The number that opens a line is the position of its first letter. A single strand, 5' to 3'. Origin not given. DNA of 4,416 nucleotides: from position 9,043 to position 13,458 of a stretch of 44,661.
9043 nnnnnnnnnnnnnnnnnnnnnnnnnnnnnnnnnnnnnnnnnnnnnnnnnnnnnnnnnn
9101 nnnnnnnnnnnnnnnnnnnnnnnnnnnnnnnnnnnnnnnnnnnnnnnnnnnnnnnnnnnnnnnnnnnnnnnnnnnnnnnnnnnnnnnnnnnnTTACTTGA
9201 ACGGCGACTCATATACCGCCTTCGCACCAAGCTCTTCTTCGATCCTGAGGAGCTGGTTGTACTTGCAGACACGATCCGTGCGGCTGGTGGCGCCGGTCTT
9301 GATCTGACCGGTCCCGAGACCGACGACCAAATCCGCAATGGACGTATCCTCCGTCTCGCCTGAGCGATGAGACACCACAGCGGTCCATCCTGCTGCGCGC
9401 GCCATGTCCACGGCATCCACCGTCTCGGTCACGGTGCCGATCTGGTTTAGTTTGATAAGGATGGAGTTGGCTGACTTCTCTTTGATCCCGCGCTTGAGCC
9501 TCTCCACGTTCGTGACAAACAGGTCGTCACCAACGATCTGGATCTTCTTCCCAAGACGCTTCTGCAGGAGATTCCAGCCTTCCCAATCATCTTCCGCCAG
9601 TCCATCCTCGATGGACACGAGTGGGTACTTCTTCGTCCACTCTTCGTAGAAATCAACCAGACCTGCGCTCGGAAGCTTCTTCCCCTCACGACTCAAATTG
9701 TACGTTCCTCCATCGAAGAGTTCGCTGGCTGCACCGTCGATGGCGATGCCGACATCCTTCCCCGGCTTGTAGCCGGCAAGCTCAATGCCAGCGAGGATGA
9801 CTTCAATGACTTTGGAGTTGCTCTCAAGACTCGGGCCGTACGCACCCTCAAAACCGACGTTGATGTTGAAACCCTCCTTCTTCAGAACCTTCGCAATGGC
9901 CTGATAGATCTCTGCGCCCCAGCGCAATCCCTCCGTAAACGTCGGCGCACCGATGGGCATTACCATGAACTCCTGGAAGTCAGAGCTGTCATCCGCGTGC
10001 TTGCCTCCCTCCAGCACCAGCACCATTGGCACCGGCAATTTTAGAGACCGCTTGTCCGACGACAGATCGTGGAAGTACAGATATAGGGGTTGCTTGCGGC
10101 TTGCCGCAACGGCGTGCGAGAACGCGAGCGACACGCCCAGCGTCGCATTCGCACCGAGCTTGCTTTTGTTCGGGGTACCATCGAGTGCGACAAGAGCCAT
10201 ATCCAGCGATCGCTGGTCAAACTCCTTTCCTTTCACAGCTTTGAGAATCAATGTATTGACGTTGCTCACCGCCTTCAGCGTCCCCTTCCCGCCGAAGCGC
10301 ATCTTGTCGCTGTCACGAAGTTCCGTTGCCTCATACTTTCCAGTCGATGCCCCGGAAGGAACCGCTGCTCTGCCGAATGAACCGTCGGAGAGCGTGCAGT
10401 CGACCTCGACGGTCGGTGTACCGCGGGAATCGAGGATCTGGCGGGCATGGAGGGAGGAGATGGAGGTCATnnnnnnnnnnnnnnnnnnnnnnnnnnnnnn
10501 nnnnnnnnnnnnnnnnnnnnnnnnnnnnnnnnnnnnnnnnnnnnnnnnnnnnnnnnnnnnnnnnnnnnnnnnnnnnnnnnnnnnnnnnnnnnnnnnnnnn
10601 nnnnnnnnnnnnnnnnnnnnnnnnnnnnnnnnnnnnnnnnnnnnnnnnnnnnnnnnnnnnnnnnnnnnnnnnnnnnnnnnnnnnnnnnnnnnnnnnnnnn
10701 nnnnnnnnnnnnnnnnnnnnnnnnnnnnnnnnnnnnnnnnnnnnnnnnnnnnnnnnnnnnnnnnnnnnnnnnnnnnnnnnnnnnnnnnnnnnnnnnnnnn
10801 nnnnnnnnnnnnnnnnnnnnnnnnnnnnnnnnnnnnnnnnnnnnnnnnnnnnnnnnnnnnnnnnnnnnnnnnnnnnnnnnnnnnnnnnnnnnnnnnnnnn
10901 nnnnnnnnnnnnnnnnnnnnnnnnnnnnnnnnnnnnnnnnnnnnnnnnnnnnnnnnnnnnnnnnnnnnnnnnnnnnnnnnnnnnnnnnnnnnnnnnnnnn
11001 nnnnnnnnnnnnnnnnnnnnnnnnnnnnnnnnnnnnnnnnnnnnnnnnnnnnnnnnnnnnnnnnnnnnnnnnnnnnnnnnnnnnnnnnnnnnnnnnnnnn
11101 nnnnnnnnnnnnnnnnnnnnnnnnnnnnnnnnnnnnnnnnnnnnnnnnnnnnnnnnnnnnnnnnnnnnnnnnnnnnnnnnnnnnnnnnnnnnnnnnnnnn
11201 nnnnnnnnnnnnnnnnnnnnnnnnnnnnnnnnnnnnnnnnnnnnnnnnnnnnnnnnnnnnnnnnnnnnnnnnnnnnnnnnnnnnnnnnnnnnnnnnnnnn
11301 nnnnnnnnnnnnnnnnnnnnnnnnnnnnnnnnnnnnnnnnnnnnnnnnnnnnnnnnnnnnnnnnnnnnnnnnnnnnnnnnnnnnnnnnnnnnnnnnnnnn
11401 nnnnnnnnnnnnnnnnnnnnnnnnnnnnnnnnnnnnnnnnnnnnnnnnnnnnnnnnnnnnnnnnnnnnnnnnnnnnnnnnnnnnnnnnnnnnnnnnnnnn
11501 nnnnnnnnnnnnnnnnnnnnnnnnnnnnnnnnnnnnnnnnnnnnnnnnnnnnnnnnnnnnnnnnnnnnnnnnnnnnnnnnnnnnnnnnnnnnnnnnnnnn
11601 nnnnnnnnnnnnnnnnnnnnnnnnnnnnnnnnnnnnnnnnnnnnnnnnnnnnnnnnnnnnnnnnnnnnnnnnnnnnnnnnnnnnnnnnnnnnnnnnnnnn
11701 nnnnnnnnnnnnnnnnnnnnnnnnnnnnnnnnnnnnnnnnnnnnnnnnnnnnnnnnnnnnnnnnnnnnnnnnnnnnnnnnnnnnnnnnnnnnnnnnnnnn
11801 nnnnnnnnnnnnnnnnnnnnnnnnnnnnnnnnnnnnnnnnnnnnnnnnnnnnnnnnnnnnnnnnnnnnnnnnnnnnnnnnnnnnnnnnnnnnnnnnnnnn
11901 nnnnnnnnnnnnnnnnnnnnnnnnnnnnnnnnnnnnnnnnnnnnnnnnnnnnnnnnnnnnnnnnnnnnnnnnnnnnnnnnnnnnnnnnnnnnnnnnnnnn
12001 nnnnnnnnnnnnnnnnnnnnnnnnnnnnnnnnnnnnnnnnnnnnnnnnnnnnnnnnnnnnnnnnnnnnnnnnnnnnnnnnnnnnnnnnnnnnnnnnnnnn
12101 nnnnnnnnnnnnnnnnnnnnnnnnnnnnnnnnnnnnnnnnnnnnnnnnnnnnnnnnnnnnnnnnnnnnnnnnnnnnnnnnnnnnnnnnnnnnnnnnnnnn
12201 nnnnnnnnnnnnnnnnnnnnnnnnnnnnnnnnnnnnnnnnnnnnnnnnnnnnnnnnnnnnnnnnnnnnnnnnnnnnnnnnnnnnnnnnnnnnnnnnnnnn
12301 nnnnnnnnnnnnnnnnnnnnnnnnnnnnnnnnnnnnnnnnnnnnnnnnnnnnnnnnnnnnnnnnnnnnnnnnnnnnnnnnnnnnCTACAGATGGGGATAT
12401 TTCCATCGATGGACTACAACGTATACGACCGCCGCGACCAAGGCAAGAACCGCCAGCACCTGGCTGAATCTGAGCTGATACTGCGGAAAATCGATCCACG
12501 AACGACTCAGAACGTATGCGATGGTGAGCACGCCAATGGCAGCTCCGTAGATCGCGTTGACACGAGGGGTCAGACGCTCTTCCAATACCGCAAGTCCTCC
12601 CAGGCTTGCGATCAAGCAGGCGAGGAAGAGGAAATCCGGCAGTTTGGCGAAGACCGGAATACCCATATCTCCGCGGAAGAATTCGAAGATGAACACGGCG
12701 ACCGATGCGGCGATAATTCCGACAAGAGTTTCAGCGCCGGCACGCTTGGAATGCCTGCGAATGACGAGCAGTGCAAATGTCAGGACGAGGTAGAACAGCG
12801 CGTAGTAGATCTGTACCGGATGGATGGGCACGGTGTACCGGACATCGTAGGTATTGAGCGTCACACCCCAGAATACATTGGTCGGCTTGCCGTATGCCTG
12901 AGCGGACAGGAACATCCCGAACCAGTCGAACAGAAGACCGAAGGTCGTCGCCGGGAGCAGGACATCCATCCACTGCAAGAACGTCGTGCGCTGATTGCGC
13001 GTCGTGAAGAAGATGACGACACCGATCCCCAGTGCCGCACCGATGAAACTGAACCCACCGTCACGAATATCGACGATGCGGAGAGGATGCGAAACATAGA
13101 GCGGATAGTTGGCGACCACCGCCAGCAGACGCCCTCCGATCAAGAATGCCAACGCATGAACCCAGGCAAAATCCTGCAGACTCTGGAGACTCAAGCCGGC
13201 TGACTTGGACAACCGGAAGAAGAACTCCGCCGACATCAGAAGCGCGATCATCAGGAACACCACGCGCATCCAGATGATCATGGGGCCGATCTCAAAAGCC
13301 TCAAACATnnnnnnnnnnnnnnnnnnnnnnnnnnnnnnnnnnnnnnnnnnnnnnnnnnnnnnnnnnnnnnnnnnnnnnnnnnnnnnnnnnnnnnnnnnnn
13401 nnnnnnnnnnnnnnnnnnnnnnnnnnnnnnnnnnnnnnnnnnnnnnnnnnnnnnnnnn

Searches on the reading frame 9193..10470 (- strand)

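Call 8: search_protein_families(library=pfam, proteins=[window:9193-10470:-])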
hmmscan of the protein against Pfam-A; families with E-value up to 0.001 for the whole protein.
window:9193-10470:- (425 aa): 4 families
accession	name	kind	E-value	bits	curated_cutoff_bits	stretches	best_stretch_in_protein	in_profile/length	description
PF00113.28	Enolase_C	-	2.5e-118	395.1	21.5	1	144-421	3-288/296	Enolase, C-terminal TIM barrel domain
PF03952.21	Enolase_N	-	5e-51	172.7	35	1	4-132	1-130/131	Enolase, N-terminal domain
PF07476.17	MAAL_C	-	1.6e-05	24.7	27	1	304-388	134-217/249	Methylaspartate ammonia-lyase C-terminus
PF13378.12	MR_MLE_C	-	2.2e-05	24.7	29.4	1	280-366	68-152/219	Enolase C-terminal domain-like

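Call 9: search_protein_families(library=ncbifam, proteins=[window:9193-10470:-])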
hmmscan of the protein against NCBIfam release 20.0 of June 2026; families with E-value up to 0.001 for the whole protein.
window:9193-10470:- (425 aa): 2 families
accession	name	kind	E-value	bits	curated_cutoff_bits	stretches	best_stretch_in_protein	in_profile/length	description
TIGR01060.2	eno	equivalog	1.2e-178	594.1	300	1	4-421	1-417/425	phosphopyruvate hydratase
NF006223.0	PRK08350.1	equivalog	2.3e-16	60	624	2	8-152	8-134/341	hypothetical protein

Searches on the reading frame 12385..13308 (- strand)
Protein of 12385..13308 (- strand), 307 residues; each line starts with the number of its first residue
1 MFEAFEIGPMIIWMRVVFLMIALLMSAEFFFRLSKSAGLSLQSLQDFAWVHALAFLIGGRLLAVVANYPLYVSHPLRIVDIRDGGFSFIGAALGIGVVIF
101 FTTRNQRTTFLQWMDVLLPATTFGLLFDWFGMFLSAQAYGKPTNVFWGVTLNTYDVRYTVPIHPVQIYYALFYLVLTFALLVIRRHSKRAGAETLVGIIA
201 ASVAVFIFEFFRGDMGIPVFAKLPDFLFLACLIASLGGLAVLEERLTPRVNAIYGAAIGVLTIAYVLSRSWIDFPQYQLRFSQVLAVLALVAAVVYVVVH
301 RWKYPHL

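Call 60: search_protein_families(library=pfam, proteins=[window:12385-13308:-], max_evalue=0.00001)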
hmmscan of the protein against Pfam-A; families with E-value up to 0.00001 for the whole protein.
window:12385-13308:- (307 aa): 1 family
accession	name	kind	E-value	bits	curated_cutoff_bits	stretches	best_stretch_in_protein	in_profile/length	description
PF01790.23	LGT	-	2.1e-31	109.5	24.9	1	4-234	3-233/240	Prolipoprotein diacylglyceryl transferase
